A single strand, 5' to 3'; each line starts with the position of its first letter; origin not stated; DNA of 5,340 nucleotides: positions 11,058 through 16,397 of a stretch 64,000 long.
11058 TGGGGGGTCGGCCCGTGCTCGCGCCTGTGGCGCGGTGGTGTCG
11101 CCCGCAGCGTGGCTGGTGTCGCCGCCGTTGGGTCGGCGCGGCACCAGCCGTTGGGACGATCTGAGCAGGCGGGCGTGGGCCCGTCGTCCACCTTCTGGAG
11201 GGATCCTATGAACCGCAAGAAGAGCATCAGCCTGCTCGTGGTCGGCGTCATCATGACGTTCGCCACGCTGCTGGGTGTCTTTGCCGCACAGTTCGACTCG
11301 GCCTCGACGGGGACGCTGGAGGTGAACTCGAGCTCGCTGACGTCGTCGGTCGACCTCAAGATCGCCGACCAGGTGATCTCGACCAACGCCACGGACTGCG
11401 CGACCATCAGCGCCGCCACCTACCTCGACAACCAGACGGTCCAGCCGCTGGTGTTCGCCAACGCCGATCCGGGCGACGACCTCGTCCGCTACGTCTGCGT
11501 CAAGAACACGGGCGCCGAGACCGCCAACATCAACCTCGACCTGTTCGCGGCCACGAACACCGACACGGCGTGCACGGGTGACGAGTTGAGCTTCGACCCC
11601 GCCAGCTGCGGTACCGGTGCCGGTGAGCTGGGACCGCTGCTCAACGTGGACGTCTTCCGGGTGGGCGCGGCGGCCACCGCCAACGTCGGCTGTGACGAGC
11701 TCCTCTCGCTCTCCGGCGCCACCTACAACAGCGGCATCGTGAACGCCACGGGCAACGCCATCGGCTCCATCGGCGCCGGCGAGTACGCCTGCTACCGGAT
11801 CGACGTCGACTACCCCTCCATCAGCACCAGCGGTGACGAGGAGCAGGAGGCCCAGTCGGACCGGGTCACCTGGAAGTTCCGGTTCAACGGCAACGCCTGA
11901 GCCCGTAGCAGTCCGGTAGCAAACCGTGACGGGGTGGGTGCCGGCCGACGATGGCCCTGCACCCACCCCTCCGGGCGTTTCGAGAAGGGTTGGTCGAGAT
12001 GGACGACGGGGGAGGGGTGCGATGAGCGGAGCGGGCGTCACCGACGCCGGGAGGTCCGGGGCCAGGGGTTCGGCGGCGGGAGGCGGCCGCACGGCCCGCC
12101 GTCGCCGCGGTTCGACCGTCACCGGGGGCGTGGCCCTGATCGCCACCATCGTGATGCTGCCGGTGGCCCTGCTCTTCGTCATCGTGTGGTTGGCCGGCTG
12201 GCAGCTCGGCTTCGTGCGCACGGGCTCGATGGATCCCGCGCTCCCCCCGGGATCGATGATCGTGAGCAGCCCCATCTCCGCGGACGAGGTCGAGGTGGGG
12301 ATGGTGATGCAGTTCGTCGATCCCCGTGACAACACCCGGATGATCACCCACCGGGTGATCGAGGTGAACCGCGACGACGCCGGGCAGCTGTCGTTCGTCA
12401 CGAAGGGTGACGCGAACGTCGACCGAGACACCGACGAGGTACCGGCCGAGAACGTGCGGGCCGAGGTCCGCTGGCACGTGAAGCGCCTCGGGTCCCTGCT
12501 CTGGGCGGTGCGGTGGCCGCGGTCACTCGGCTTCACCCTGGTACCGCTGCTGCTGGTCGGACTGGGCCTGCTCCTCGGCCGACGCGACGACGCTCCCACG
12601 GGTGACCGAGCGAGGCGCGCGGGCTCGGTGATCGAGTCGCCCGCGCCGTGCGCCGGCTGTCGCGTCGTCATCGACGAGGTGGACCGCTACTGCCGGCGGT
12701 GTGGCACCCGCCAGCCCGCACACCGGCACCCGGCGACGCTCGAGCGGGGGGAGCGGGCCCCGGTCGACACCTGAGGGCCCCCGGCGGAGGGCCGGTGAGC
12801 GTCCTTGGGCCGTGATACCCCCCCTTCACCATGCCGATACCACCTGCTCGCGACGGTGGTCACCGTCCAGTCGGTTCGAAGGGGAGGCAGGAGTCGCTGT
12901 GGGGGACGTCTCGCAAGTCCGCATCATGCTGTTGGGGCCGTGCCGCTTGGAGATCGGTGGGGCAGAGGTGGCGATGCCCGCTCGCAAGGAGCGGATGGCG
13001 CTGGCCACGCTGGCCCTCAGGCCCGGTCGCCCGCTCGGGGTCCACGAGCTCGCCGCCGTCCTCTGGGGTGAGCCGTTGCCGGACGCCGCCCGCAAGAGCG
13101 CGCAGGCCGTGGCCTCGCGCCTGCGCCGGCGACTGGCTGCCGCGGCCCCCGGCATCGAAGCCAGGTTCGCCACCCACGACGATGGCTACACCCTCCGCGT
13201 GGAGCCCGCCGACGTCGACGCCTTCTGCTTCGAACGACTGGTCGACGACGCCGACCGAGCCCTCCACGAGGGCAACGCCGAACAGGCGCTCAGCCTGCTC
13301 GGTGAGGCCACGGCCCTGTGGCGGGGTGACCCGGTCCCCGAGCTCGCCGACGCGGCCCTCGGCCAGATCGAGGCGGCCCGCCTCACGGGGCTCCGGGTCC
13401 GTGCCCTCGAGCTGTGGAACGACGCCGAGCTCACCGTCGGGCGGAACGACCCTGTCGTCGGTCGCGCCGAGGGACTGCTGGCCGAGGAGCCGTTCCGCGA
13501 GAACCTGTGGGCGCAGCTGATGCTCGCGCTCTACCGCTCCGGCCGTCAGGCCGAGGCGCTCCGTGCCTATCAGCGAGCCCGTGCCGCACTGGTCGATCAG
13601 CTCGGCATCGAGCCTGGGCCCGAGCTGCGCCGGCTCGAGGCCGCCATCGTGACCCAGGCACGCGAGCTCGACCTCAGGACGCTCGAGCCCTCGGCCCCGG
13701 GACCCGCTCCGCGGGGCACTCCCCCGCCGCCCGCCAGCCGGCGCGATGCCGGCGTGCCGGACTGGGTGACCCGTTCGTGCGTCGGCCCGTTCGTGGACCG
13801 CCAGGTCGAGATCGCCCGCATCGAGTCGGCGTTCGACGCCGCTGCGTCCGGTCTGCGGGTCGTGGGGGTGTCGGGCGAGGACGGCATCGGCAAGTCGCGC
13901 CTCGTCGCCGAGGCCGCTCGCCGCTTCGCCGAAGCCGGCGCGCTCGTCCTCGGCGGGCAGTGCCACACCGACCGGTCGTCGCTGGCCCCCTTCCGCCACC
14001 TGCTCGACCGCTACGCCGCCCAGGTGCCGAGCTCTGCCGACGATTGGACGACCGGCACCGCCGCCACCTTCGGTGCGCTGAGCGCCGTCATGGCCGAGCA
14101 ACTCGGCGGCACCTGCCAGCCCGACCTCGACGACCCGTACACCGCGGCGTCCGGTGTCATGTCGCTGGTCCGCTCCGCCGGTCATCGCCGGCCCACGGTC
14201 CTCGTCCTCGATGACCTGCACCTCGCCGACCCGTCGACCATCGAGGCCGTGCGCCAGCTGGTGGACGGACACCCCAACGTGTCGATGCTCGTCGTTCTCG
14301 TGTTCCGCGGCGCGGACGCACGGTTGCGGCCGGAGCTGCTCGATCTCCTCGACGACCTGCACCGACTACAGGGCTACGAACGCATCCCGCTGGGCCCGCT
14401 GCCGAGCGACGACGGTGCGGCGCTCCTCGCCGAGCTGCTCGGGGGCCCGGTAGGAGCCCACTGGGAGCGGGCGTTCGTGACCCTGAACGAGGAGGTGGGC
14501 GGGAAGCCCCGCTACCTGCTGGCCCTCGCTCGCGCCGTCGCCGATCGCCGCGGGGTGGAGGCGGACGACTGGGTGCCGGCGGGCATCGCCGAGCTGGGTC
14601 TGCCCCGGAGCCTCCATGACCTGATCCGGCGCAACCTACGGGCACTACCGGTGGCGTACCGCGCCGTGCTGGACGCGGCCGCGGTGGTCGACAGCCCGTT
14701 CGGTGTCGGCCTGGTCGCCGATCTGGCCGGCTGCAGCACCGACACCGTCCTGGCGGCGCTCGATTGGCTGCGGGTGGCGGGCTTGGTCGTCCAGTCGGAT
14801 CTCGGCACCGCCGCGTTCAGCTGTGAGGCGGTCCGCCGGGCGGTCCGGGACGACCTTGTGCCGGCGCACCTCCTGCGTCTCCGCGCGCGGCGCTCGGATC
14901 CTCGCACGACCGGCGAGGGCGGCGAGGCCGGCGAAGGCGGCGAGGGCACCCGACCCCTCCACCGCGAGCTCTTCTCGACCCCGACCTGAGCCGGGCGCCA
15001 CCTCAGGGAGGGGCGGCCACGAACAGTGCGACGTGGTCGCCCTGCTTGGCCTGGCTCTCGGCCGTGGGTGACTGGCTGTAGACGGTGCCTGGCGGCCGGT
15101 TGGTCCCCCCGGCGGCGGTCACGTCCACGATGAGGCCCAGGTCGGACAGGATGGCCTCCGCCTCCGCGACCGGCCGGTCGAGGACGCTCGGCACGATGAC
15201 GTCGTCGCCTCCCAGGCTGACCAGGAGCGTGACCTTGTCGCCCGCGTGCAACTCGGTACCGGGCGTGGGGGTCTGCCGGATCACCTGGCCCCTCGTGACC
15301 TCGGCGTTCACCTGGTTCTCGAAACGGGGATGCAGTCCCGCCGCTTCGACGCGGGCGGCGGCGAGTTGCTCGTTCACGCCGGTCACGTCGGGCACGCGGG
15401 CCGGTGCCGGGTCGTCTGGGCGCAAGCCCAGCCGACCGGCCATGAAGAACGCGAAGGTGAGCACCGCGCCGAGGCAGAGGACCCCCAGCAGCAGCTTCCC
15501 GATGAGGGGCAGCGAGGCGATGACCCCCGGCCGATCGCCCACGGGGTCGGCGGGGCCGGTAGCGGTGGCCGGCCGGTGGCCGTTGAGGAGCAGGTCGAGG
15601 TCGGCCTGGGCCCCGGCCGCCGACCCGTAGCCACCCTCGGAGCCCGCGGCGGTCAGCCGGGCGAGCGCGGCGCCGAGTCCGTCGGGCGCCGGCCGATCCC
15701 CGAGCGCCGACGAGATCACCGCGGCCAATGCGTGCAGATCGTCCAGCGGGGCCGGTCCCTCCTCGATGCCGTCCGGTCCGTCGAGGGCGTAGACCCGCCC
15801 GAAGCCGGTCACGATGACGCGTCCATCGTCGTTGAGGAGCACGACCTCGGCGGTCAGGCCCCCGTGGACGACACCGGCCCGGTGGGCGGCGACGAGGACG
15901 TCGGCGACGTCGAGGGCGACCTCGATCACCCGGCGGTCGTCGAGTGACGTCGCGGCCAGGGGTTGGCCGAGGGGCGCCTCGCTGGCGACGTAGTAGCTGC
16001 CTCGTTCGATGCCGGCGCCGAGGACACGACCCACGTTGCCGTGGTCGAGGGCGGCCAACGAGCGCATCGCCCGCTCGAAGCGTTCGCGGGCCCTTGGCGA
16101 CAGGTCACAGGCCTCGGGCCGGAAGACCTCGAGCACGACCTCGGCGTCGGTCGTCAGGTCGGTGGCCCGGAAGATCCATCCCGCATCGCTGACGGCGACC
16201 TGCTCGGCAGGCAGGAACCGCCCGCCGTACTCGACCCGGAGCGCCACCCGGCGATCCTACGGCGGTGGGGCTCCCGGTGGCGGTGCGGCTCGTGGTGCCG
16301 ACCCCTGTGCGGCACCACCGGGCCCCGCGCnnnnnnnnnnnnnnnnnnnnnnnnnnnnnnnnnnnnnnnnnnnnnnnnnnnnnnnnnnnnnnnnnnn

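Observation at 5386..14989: SARP-bracketed tapA/tasA/sipW-like surface-fibre locus (best candidate for an undescribed system)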

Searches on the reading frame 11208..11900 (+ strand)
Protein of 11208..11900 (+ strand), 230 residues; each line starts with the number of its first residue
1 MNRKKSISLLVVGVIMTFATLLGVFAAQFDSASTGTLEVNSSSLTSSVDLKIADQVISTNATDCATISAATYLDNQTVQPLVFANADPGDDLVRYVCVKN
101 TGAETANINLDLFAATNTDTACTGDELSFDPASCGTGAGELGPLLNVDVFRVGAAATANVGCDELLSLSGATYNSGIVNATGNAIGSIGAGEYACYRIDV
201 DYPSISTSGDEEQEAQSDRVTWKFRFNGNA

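Call 9: search_protein_families(library=pfam, proteins=[window:11208-11900:+], max_evalue=0.1)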
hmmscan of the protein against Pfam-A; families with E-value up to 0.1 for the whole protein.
window:11208-11900:+ (230 aa): 0 families

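Call 10: search_protein_families(library=ncbifam, proteins=[window:11208-11900:+], max_evalue=0.1)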
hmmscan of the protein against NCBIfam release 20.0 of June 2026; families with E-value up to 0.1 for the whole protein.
window:11208-11900:+ (230 aa): 0 families

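Call 81: predict_structure(alignment_id=A3)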
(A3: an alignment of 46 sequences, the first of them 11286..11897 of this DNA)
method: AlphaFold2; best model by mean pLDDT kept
length: 204 residues; sequences in the alignment: 46
mean_pLDDT: 89.4   pTM: 0.81
mean pLDDT of the five models: 89.4, 87.7, 87.5, 87.1, 83.2
residues with pLDDT >= 90: 141; 70-90: 51; 50-70: 11; < 50: 1
segments of 3 or more residues with pLDDT < 50: none
pLDDT, mean of each block of 10 residues (from residue 1): 71 82 95 91 92 84 95 95 95 93 90 95 85 72 82 92 94 94 94 95 94
secondary structure, 60 per line:
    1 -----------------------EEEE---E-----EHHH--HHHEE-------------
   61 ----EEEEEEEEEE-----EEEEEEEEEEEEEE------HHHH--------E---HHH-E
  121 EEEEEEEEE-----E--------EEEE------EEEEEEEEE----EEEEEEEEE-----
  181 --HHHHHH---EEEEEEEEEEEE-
elements in order: E24-27 E65-74 E80-93 H100-103 E120-129 E144-147 E154-162 E167-175 H183-188 E192-203

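Call 84: fold_search(model_id=the predicted structure, library=pdb)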
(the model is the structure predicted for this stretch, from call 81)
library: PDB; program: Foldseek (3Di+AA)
matches with E <= 10: 1391; with E <= 0.001: 2
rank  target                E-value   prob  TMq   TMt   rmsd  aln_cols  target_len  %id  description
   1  8aur_A                4.3e-05  1.00  0.41  0.36  12.1       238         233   13  Cryo-EM structure of a TasA fibre (released 2022-11-30)
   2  7ueg_A                5.7e-04  1.00  0.38  0.42  13.0       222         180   12  Cryo-EM of bundling pili from Pyrobaculum calidifontis (released 2022-06-29)
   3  5fr0                  2.3e-03  0.98  0.30  0.12  10.4       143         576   11  The details of glycolipid glycan hydrolysis by the structural analysis of a family 123 glycoside hydrolase from Clostrid (released 2016-03-30)
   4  5fqh_A                2.9e-03  0.63  0.22  0.09  10.8       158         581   12  The details of glycolipid glycan hydrolysis by the structural analysis of a family 123 glycoside hydrolase from Clostr (released 2016-03-30)
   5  9vyg_M                3.0e-03  0.98  0.32  0.17   6.9       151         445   17  Cyanopodophage Pan3 tail complex (released 2025-11-26)
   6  5fqe_B                3.6e-03  0.97  0.30  0.12  10.1       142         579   10  The details of glycolipid glycan hydrolysis by the structural analysis of a family 123 glycoside hydrolase from Clostr (released 2016-03-30)
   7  7fe0_A                3.6e-03  0.89  0.27  0.28  12.2       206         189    8  AvmM Catalyzes Macrocyclization in Alchivemycin A Biosynthesis (released 2021-09-01)
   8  5fqg_A                3.6e-03  0.72  0.24  0.10  11.0       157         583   13  The details of glycolipid glycan hydrolysis by the structural analysis of a family 123 glycoside hydrolase from Clostr (released 2016-03-30)
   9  5fqe_A                3.8e-03  0.92  0.27  0.11  10.6       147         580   12  The details of glycolipid glycan hydrolysis by the structural analysis of a family 123 glycoside hydrolase from Clostr (released 2016-03-30)
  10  5fqf_A                4.1e-03  0.92  0.27  0.11  10.6       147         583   12  The details of glycolipid glycan hydrolysis by the structural analysis of a family 123 glycoside hydrolase from Clostr (released 2016-03-30)
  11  2zag_B                6.8e-03  0.28  0.16  0.10  17.7       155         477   11  Crystal structure of the SeMet-substituted soluble domain of STT3 from P. furiosus (released 2007-12-11)
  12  7fe5_A                8.1e-03  0.90  0.27  0.28   8.2       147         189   10  AvmM Catalyzes Macrocyclization in Alchivemycin A Biosynthesis (released 2021-09-01)
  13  8k2g_A                8.1e-03  0.75  0.30  0.14  11.5       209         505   10  Crystal structure of Group 1 Oligosaccharide-releasing beta-N-acetylgalactosaminidase NgaCa from Cohnella abietis, apo (released 2024-04-24)
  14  9hdi_MODEL_1_A        9.1e-03  0.72  0.30  0.34  13.2       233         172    9  N-terminally truncated CanA from Pyrodictium abyssi - K1-CanA (released 2025-08-20)
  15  5aza_A                9.6e-03  0.41  0.18  0.07  17.8       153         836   12  Crystal structure of MBP-sAglB fusion protein with a 20-residue spacer in the connector helix (released 2016-01-13)
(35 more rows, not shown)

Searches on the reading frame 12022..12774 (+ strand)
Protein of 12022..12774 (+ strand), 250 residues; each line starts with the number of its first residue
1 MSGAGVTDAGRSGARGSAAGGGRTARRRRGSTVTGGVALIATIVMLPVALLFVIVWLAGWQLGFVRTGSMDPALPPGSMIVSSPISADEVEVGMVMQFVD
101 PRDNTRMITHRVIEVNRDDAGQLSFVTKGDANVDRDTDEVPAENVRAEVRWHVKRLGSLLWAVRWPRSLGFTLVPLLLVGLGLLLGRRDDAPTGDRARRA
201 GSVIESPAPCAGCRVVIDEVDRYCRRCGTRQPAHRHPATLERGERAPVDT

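Call 9: search_protein_families(library=pfam, proteins=[window:12022-12774:+], max_evalue=0.1)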
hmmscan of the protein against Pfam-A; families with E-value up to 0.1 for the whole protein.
window:12022-12774:+ (250 aa): 2 families
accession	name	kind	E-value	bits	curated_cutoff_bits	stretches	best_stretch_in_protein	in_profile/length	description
PF10502.14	Peptidase_S26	-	0.0013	19.1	22.9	1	44-113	7-78/168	Signal peptidase, peptidase S26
PF17032.10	Zn_ribbon_15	-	0.059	14.6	28.9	1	208-228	53-73/73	zinc-ribbon family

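Call 10: search_protein_families(library=ncbifam, proteins=[window:12022-12774:+], max_evalue=0.1)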
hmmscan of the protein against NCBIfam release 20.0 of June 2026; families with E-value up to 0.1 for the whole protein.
window:12022-12774:+ (250 aa): 4 families
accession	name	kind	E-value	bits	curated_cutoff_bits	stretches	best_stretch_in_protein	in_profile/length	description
TIGR02228.1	sigpep_I_arch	equivalog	2.3e-20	73.1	51.85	1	39-150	8-119/158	signal peptidase I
NF046067.1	SigPepSipWBacil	equivalog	6.5e-16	58.5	190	1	57-148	35-124/189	signal peptidase I SipW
TIGR02227.1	sigpep_I_bact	equivalog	0.0011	18.9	47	1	43-118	3-80/162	signal peptidase I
TIGR02754.1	sod_Ni_protease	equivalog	0.0037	17.7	63.25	1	66-119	4-59/90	nickel-type superoxide dismutase maturation protease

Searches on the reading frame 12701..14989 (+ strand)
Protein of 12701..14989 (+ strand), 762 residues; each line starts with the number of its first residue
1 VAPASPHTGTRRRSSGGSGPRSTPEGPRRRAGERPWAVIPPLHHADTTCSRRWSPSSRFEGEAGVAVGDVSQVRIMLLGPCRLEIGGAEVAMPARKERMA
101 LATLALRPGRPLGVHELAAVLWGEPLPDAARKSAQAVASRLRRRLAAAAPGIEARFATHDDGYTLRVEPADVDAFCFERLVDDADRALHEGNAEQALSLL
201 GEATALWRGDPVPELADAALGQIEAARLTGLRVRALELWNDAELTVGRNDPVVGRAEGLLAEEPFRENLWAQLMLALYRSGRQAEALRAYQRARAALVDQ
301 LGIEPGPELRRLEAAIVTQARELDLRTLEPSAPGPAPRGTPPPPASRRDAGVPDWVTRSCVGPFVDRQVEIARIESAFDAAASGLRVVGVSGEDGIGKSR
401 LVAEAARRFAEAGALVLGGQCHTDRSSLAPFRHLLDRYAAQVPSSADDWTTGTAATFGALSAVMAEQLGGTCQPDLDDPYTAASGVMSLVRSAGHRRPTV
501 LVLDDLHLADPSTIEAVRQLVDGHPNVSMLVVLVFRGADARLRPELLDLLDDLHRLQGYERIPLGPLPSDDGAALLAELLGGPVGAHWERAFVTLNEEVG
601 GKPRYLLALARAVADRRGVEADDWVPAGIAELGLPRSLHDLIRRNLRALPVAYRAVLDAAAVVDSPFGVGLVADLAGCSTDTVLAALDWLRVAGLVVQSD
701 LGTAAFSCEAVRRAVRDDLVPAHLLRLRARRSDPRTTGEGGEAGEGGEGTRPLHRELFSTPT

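Call 9: search_protein_families(library=pfam, proteins=[window:12701-14989:+], max_evalue=0.1)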
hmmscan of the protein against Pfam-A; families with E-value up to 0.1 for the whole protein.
window:12701-14989:+ (762 aa): 6 families
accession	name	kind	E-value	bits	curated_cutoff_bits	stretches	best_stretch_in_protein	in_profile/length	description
PF03704.23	BTAD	-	6e-42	143.9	22.1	1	172-316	1-145/146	Bacterial transcriptional activator domain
PF13191.12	AAA_16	-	5.5e-20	73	32.6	1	364-532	2-167/167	AAA ATPase domain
PF13401.12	AAA_22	-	4.4e-05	24.3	27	1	390-538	10-123/130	AAA domain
PF00486.34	Trans_reg_C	-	0.0035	17.8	26.2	1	95-148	8-60/77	Transcriptional regulatory protein, C terminal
PF01637.24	ATPase_2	-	0.011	16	33.2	1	364-414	1-49/225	ATPase domain predominantly from Archaea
PF07728.20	AAA_5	-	0.049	14.1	22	0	391-522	5-91/139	AAA domain (dynein-related subfamily)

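Call 10: search_protein_families(library=ncbifam, proteins=[window:12701-14989:+], max_evalue=0.1)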
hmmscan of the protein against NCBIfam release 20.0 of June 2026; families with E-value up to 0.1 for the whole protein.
window:12701-14989:+ (762 aa): 4 families
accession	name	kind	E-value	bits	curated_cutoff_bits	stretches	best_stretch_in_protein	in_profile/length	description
NF053617.1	SARPRegAfsRStmc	equivalog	2.5e-42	144.9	1430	1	67-417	23-355/986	SARP-family global regulator AfsR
NF041231.1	BagI_FevR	exception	3.3e-36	125.2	500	1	96-320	14-236/315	AfsR/SARP family transcriptional regulator BagI/FevR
TIGR03903.1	TOMM_kin_cyc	equivalog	1.4e-13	49.6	705.75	1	362-697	481-821/1267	TOMM system kinase/cyclase fusion protein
NF047335.1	T3SS_XAC0095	domain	0.0099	16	34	1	140-190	13-61/62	XAC0095 family protein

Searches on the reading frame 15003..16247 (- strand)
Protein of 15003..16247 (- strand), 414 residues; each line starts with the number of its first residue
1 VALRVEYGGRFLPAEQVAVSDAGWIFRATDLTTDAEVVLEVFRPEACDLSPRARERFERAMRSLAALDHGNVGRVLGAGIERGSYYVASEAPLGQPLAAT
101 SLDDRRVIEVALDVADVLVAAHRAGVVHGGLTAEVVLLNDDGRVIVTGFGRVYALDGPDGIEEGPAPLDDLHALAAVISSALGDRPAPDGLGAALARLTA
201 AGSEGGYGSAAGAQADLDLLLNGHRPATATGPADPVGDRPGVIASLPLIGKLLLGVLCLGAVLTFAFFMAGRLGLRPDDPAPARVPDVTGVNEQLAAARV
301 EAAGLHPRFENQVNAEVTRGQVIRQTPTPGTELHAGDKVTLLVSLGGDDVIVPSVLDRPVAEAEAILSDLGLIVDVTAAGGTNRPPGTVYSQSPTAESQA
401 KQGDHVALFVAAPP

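Call 34: search_protein_families(library=pfam, proteins=[window:15003-16247:-], max_evalue=0.001)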
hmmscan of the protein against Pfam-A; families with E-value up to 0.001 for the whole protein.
window:15003-16247:- (414 aa): 2 families
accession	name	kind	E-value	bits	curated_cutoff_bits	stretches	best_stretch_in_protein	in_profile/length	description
PF03793.24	PASTA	-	3.3e-25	88.3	23.2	2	284-344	2-63/64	PASTA domain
PF07714.23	PK_Tyr_Ser-Thr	-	0.00015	21.6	23.1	1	50-150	41-147/258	Protein tyrosine and serine/threonine kinase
